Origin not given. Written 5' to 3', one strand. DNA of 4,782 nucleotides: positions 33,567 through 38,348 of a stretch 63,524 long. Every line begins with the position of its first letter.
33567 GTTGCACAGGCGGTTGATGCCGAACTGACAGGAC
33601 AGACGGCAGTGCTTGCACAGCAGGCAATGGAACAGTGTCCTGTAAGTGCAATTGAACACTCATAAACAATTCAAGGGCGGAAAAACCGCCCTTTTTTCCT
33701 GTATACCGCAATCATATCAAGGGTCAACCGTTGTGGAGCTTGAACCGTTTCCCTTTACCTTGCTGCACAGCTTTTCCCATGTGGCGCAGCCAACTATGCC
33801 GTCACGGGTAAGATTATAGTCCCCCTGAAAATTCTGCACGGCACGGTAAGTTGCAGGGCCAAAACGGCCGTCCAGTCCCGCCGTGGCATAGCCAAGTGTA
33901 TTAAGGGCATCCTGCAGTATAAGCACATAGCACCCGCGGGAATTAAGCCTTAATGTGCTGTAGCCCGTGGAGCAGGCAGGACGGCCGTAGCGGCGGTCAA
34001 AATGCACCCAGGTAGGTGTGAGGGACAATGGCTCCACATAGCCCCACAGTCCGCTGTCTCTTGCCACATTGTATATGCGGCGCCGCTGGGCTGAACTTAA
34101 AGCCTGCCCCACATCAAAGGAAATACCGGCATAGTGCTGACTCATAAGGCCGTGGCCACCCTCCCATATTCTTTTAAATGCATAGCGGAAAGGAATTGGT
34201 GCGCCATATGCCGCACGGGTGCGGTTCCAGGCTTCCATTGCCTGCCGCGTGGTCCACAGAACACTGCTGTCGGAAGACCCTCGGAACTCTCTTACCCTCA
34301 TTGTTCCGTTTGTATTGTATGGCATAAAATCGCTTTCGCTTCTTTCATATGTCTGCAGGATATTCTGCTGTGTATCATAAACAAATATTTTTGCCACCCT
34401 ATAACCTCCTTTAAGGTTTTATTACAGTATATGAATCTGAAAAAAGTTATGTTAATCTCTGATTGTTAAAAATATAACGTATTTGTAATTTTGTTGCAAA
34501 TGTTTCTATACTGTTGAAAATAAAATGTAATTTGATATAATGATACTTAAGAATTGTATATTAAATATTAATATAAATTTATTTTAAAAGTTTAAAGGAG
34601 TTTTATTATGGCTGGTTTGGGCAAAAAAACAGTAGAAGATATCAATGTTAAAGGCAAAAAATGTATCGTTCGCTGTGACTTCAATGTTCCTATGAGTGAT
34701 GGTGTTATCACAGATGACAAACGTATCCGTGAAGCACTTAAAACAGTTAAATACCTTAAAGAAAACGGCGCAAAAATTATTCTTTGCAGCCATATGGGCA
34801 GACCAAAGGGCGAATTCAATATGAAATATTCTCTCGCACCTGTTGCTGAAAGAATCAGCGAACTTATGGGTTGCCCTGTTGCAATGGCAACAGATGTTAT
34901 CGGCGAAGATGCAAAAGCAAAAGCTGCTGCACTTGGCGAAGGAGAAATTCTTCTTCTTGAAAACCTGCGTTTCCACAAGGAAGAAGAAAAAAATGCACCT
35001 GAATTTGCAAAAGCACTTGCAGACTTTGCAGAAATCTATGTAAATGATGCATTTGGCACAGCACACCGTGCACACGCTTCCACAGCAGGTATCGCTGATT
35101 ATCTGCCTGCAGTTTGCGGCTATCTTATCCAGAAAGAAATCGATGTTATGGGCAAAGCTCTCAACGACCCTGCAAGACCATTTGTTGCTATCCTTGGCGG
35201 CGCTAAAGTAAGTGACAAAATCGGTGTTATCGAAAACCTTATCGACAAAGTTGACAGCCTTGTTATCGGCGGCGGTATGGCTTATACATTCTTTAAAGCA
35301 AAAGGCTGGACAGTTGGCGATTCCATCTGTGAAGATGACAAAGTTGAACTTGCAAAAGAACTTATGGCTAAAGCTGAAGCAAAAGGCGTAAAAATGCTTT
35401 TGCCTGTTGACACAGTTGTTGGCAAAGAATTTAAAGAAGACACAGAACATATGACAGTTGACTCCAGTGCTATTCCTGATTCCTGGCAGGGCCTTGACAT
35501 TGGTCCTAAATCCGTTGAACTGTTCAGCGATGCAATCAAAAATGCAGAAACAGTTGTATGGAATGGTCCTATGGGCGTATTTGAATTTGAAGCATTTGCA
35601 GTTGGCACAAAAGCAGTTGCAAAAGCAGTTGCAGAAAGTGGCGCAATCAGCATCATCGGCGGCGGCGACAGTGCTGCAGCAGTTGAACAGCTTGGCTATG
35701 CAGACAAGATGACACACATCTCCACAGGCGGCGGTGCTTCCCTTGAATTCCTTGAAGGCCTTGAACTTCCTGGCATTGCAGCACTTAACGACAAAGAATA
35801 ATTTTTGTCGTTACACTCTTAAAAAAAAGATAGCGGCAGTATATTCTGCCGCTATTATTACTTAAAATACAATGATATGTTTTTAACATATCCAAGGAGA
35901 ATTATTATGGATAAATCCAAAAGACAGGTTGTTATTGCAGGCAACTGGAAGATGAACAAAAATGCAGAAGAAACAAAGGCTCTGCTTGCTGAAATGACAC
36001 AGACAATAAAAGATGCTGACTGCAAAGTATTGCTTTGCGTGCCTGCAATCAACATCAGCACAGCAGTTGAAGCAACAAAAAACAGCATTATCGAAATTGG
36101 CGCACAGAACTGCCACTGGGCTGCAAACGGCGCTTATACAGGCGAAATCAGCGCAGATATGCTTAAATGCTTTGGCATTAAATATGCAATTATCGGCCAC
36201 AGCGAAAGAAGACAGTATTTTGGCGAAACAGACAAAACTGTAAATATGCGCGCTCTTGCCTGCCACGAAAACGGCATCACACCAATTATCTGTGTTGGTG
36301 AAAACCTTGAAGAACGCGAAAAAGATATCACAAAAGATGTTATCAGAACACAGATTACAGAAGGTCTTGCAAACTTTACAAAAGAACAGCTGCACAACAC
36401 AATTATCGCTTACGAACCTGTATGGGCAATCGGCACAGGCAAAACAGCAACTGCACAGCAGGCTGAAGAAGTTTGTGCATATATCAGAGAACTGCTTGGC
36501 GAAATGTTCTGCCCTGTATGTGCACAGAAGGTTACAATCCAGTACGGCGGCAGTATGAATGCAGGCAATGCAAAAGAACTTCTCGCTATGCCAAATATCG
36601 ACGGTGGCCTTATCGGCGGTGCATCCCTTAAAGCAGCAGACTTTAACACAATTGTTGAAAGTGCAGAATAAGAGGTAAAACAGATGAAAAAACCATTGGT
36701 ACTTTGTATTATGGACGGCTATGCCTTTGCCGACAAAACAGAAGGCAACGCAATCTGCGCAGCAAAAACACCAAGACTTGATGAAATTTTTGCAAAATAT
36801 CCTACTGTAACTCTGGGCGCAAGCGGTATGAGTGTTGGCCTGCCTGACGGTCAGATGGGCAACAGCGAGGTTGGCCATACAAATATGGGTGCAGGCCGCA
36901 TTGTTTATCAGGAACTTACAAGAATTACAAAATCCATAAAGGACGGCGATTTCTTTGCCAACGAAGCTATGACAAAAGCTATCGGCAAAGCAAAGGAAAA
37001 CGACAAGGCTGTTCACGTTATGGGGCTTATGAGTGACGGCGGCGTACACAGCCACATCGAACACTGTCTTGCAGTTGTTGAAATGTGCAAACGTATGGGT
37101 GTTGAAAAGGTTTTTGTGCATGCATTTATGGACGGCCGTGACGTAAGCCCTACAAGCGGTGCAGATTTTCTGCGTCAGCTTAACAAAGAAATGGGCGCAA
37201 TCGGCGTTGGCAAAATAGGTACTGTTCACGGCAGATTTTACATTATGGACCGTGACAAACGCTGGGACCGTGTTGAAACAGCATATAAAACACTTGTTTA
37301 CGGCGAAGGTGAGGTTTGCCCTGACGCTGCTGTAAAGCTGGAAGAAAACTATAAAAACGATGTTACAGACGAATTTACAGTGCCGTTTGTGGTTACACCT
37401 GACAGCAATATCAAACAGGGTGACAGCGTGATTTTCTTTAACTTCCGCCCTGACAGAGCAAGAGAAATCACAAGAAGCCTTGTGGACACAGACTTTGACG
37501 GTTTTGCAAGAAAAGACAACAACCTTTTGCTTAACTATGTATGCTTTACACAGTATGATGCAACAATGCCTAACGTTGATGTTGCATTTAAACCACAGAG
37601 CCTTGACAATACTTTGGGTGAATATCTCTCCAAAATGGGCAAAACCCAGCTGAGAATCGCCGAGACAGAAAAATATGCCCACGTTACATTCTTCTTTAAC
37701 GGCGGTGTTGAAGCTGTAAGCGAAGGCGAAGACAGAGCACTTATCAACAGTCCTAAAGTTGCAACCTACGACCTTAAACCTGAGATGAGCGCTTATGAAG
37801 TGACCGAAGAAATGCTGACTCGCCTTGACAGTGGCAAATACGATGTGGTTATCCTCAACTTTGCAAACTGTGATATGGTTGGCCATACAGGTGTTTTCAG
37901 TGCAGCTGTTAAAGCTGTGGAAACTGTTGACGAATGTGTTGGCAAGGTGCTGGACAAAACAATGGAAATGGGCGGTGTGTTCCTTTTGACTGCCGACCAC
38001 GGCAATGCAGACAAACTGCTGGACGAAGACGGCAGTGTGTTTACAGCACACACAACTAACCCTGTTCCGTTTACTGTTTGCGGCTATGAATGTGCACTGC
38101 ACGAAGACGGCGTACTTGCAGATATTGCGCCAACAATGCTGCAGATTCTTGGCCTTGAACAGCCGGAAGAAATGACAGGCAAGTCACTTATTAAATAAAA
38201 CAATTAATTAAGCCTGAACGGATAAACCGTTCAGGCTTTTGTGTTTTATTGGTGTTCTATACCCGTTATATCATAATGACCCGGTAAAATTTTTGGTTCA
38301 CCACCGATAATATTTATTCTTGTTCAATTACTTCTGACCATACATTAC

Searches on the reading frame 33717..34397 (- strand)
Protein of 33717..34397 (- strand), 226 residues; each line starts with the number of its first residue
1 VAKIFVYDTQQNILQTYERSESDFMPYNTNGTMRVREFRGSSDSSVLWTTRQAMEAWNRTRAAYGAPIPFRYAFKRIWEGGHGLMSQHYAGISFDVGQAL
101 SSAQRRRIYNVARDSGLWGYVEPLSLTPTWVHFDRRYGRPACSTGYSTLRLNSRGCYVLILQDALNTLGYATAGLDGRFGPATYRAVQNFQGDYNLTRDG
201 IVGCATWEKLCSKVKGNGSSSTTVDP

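Call 43: search_protein_families(library=pfam, proteins=[window:33717-34397:-], max_evalue=0.00001)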
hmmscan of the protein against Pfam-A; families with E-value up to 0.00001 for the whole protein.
window:33717-34397:- (226 aa): 1 family
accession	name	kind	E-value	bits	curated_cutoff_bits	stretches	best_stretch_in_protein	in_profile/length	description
PF01471.23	PG_binding_1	-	1.9e-15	57.2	23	1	158-210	5-57/57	Putative peptidoglycan binding domain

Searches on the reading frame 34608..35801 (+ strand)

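Call 43: search_protein_families(library=pfam, proteins=[window:34608-35801:+], max_evalue=0.00001)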
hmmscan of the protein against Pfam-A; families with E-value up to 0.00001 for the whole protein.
window:34608-35801:+ (397 aa): 1 family
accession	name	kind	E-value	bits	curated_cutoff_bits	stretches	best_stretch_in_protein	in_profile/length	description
PF00162.24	PGK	-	2.4e-168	560.4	27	1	9-384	1-378/379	Phosphoglycerate kinase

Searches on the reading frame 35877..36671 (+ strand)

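Call 43: search_protein_families(library=pfam, proteins=[window:35877-36671:+], max_evalue=0.00001)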
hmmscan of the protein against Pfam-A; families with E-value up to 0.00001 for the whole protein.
window:35877-36671:+ (264 aa): 1 family
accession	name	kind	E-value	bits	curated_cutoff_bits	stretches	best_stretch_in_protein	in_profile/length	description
PF00121.24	TIM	-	2e-95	319.4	20.1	1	19-262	2-244/245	Triosephosphate isomerase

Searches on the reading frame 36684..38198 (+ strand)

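Call 43: search_protein_families(library=pfam, proteins=[window:36684-38198:+], max_evalue=0.00001)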
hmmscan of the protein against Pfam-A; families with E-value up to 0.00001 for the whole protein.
window:36684-38198:+ (504 aa): 2 families
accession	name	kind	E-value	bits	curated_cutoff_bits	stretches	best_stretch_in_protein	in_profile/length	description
PF06415.18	iPGM_N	-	2.3e-84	282.7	27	1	81-293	1-217/217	BPG-independent PGAM N-terminus (iPGM_N)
PF01676.23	Metalloenzyme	-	1.4e-80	270.9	24.3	1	3-492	1-251/252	Metalloenzyme superfamily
